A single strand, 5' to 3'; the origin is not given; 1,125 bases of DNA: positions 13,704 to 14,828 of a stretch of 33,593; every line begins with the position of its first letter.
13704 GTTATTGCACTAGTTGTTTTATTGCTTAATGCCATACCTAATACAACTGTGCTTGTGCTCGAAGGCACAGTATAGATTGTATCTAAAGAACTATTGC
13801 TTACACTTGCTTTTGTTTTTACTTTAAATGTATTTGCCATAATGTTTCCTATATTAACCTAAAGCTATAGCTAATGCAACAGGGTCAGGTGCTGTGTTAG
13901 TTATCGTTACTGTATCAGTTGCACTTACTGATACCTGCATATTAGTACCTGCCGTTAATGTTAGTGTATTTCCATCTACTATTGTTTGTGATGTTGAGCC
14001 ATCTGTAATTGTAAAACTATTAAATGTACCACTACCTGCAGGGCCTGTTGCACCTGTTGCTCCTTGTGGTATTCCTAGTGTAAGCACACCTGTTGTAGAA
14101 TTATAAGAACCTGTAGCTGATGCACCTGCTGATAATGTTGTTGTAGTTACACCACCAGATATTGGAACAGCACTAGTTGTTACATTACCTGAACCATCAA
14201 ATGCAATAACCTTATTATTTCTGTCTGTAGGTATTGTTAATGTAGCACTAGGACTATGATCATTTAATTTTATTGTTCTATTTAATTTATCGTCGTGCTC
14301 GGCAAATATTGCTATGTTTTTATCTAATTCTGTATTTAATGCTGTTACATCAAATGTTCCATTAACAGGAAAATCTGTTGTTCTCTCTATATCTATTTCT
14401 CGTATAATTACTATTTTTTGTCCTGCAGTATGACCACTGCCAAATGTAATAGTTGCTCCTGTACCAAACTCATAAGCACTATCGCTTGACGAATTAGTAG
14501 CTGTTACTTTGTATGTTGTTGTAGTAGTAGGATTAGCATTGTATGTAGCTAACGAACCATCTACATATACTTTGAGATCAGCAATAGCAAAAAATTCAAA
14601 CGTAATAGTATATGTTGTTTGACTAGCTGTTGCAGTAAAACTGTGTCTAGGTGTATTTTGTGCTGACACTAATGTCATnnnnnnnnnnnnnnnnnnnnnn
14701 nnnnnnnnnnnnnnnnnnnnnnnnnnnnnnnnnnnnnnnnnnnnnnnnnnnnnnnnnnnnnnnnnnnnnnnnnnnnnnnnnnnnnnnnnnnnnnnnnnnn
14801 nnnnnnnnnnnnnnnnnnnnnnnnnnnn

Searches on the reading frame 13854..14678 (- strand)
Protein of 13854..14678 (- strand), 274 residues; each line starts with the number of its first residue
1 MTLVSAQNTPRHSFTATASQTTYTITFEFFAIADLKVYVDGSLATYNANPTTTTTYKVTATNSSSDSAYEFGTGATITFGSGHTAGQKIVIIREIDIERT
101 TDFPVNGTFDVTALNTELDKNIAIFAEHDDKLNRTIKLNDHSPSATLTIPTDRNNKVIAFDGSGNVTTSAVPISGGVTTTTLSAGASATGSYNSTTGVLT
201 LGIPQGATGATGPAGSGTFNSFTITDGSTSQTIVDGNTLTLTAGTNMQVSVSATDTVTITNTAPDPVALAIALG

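Call 7: search_protein_families(library=pfam, proteins=[window:13854-14678:-], max_evalue=1)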
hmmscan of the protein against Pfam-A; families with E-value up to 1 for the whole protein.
window:13854-14678:- (274 aa): 0 families

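Call 8: search_protein_families(library=phrogs, proteins=[window:13854-14678:-], max_evalue=0.01)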
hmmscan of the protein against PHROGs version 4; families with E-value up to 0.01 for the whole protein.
window:13854-14678:- (274 aa): 2 families
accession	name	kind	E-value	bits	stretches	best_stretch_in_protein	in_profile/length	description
phrog_1640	-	tail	9.3e-09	35.9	1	8-123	6-112/765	tail protein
phrog_10305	-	tail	0.00016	21.4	1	176-212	126-162/1005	tail fiber protein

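Call 61: search_solved_structures(query=window:13854-14678:-, max_evalue=1)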
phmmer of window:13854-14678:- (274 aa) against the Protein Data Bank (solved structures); distinct sequences matched with E-value up to 1: 3.
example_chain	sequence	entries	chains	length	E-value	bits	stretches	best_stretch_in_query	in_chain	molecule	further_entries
7z47_D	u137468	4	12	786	9.3e-05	25.2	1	173-213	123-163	Putative tail fiber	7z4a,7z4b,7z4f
36za_qs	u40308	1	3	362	0.093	15.4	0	14-113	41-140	Tail terminator gp51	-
1o70_A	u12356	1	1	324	0.63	12.7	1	129-205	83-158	FASCICLIN I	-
